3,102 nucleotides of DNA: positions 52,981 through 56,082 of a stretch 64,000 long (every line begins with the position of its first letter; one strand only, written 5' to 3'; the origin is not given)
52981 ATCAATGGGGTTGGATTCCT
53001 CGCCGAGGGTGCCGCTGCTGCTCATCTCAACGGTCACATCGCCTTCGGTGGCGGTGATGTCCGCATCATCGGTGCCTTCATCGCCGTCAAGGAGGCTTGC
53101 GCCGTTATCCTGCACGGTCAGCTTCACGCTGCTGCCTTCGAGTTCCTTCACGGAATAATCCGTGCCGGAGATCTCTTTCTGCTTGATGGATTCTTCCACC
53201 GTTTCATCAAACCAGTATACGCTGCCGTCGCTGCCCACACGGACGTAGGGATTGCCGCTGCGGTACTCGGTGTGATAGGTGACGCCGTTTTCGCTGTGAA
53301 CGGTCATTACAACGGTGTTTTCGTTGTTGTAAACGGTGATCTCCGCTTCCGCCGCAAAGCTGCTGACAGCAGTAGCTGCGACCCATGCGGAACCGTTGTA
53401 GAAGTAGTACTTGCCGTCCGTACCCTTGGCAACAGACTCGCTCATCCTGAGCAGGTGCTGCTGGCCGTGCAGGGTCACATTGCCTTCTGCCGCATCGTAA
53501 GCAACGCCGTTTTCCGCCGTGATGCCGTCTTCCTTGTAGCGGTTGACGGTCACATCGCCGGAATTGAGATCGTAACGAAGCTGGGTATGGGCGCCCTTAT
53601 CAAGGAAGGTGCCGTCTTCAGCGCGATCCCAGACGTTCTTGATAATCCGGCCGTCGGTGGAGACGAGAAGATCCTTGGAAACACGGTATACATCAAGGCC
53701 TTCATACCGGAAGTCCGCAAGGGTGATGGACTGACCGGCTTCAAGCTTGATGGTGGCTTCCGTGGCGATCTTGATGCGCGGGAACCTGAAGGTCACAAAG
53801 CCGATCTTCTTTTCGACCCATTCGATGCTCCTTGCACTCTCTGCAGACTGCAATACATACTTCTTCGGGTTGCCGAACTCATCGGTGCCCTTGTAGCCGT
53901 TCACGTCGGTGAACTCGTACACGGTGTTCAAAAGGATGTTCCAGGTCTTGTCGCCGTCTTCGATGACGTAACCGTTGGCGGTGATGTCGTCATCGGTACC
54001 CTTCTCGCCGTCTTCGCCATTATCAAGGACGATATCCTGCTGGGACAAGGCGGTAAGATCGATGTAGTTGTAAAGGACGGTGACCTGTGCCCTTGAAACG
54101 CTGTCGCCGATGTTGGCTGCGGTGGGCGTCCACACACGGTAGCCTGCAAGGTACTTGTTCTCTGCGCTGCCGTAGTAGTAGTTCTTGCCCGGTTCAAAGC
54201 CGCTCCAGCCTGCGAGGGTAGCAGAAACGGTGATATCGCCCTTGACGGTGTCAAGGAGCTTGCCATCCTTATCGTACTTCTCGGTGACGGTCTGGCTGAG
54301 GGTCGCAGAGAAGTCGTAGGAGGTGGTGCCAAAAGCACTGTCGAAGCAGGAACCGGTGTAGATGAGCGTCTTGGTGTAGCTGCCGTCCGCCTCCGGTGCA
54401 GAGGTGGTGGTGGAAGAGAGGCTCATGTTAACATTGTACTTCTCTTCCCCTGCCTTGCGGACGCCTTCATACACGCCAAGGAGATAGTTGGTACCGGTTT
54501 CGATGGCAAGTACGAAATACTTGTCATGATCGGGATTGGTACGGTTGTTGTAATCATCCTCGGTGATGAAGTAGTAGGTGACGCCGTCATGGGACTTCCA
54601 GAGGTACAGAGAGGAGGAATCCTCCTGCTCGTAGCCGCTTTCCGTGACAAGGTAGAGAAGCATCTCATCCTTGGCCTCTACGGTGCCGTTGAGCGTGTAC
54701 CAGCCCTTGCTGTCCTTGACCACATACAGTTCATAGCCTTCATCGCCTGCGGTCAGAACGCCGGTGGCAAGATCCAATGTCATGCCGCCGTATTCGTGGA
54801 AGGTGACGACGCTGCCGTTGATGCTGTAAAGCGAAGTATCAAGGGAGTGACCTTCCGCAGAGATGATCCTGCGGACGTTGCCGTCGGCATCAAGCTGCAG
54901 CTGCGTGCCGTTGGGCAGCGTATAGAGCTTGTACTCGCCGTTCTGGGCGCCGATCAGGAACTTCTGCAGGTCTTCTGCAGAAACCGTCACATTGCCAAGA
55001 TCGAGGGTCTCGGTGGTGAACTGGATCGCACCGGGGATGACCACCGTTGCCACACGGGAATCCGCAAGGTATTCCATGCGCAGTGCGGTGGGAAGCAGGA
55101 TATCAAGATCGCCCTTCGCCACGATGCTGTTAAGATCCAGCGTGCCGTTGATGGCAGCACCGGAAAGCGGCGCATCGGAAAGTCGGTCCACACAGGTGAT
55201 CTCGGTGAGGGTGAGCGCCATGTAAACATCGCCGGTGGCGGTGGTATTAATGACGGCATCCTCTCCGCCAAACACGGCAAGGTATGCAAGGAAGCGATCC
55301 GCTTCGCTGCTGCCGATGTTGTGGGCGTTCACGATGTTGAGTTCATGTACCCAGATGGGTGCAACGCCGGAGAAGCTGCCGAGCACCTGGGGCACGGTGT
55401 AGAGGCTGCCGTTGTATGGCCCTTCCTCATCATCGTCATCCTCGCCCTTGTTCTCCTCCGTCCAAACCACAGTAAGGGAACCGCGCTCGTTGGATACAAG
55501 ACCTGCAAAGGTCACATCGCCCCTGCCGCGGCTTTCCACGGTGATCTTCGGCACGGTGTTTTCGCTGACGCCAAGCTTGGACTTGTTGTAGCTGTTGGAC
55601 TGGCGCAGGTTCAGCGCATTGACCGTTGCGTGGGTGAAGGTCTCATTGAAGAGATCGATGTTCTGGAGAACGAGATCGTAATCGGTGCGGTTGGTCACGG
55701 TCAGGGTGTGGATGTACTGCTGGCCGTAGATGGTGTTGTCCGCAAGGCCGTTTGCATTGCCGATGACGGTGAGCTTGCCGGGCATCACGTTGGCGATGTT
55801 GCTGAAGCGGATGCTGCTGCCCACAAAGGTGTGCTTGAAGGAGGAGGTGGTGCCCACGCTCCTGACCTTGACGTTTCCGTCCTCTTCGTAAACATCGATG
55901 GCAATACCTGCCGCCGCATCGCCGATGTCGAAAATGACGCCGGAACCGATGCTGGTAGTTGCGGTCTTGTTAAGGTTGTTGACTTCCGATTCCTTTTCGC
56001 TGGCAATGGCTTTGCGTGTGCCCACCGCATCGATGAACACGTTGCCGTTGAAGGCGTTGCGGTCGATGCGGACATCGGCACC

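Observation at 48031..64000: Open-ended ORF of more than 5,320 codons: a modular giant surface protein I cannot assign to a named family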

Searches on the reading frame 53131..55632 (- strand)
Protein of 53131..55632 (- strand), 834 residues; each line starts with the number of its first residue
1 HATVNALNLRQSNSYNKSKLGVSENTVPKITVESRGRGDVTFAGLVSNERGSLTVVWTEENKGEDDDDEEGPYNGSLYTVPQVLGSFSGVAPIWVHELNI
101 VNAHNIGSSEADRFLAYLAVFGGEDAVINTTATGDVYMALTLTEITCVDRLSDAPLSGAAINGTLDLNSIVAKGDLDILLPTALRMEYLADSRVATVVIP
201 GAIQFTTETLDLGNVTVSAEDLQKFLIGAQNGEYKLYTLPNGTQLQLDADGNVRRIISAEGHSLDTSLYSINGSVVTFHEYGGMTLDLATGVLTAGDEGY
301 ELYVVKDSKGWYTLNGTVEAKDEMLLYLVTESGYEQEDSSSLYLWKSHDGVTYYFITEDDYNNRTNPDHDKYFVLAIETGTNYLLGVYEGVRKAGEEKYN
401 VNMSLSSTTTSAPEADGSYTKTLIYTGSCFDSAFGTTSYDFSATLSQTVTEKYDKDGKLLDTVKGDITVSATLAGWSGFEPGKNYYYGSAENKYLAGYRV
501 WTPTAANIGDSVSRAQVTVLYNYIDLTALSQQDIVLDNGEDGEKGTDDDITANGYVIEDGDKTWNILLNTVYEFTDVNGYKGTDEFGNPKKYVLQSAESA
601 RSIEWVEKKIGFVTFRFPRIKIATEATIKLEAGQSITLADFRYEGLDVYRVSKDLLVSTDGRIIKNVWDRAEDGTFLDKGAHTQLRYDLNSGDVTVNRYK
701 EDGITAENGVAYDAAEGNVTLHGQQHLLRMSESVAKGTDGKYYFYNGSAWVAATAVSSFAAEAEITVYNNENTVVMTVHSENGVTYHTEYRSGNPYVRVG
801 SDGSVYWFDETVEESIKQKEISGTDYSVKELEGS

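Call 4: search_protein_families(library=pfam, proteins=[window:53131-55632:-], max_evalue=0.1)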
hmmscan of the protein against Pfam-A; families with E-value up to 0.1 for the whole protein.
window:53131-55632:- (834 aa): 0 families

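Call 5: search_protein_families(library=ncbifam, proteins=[window:53131-55632:-], max_evalue=0.1)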
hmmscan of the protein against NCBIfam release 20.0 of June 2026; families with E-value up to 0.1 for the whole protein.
window:53131-55632:- (834 aa): 0 families

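Call 11: find_homologous_proteins(query=window:53131-55632:-, max_evalue=0.00001)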
Query window:53131-55632:- (834 aa): 2 proteins with E <= 0.00001 among 8000 candidates.
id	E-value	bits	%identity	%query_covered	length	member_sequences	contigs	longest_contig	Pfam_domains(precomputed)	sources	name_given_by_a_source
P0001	3.5e-225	768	99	42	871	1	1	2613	-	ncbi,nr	ncbi:MAG: hypothetical protein IJN00_03095, partial [Clostridia bacterium]|nr:hypothetical protein [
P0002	1.8e-123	432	51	55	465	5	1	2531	-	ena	-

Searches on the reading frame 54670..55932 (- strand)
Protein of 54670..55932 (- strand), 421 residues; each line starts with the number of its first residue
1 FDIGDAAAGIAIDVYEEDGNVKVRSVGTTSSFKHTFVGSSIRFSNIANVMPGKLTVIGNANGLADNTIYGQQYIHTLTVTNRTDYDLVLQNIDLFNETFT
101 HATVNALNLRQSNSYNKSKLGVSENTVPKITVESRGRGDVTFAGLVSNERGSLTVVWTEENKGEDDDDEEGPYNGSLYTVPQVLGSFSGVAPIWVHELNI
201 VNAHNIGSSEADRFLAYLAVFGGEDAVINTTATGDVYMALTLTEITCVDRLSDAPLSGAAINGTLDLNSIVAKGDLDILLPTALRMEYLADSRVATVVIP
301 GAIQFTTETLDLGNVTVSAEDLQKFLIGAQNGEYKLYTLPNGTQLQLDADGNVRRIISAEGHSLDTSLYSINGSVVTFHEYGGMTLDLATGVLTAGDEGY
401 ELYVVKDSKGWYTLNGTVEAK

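Call 58: find_homologous_proteins(query=A4, max_evalue=0.00001)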
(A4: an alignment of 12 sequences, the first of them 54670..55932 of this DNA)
Query A4 (12 sequences) (421 aa, profile of the alignment): 3 proteins with E <= 0.00001 among 8000 candidates.
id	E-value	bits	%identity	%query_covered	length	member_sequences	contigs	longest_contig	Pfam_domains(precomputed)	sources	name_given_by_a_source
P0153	7.7e-88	313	46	99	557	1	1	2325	-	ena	-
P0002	1.9e-58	216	58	73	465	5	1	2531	-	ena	-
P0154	1.2e-52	197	54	62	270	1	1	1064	-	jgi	jgi:hypothetical protein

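Call 65: predict_structure(alignment_id=A4)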
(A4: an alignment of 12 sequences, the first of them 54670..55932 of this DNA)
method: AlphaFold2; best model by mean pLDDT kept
length: 421 residues; sequences in the alignment: 12
mean_pLDDT: 67.0   pTM: 0.61
mean pLDDT of the five models: 67.0, 66.8, 63.3, 63.1, 60.4
residues with pLDDT >= 90: 91; 70-90: 86; 50-70: 152; < 50: 92
segments of 3 or more residues with pLDDT < 50: 98-100, 107-113, 183-188, 289-322, 340-343, 401-412, 417-421
pLDDT, mean of each block of 10 residues (from residue 1): 68 92 84 88 78 59 60 83 93 63 51 54 68 92 84 87 52 81 46 87 93 89 83 93 67 53 76 91 63 33 27 36 50 57 59 55 55 64 60 56 41 46 37
secondary structure, 60 per line:
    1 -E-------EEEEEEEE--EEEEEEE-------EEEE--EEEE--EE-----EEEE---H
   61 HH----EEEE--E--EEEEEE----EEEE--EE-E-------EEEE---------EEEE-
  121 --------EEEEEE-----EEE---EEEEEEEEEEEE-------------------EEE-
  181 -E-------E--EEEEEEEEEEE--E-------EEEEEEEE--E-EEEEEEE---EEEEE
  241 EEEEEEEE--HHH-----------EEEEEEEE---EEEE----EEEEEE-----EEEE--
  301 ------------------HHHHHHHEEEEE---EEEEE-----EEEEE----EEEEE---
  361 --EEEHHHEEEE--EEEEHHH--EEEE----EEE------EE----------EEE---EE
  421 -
elements in order: E10-17 E20-26 E34-37 E40-43 E53-56 E67-70 E76-81 E86-89 E103-106 E116-119 E129-134 E140-142 E146-157 E177-179 E193-203 E214-221 E226-232 E236-248 E265-272 E276-279 E284-289 E295-298 H319-325 E326-330 E334-338 E344-348 E353-357 E363-365 E369-372 E375-378 E384-387 E392-394 E413-415

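Call 67: fold_search(model_id=the predicted structure, library=pdb)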
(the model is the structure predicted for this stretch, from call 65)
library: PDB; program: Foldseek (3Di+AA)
matches with E <= 10: 707; with E <= 0.001: 0
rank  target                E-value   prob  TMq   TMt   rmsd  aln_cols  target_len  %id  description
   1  3q7m                  2.0e-01  0.82  0.07  0.09  10.4        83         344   16  The crystal structure of BamB from the BAM complex in spacegroup I222 (released 2011-02-09)
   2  9cnw_B                2.0e-01  0.72  0.08  0.09  11.5        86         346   16  CryoEM structure of the APO-BAM complex in DDM detergent (released 2024-12-25)
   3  9mgg_B                2.0e-01  0.60  0.09  0.10  12.4       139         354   15  beta-barrel assembly machine from Escherichia coli in a late state of substrate assembly (released 2025-12-17)
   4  9hg9_B                2.1e-01  0.75  0.07  0.08  10.8        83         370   18  BAM-SurA-darobactin complex in the swing-in state (released 2025-04-16)
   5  9mge_B                2.2e-01  0.63  0.07  0.08  12.9        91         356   16  beta-barrel assembly machine from Escherichia coli in an early state of substrate assembly (released 2025-12-17)
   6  8adg_B                2.3e-01  0.69  0.07  0.09  11.5        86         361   16  Cryo-EM structure of Darobactin 22 bound BAM complex (released 2023-01-11)
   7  9cnz_B                2.3e-01  0.66  0.08  0.09  11.7        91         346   19  Structure of BAM complexed with PTB2 ligand in detergent (released 2024-12-25)
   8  5d0o_B                2.5e-01  0.66  0.08  0.09  11.3        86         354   16  BamABCDE complex, outer membrane beta barrel assembly machinery entire complex (released 2016-03-09)
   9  7bnq_B                2.5e-01  0.66  0.07  0.08  10.8        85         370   14  Lateral-closed conformation of the lid-locked BAM complex (BamA E435C S665C, BamBDCE) by cryoEM (released 2021-06-02)
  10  7ttc_B                2.6e-01  0.51  0.08  0.11  15.2       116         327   16  BamABCDE bound to substrate EspP (released 2022-03-30)
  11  7tsz_B                2.7e-01  0.82  0.07  0.09  10.7        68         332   18  BamABCDE bound to substrate EspP class 1 (released 2022-03-30)
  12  5ayw_B                3.0e-01  0.84  0.07  0.09  10.1        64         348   19  Structure of a membrane complex (released 2016-02-24)
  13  9co0_B                3.0e-01  0.63  0.08  0.09  11.5        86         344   16  CryoEM structure of BAM in complex with the PTB2 open-state inhibitor (in SMA nanodisc) (released 2024-12-25)
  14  6lys_B                3.0e-01  0.60  0.07  0.09  11.5        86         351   16  Structure of the BAM complex (released 2021-01-13)
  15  4xga_A                3.2e-01  0.54  0.09  0.11  13.9       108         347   15  Crystal structure of BamB and BamA P3-5 complex from E.coli (released 2016-01-20)
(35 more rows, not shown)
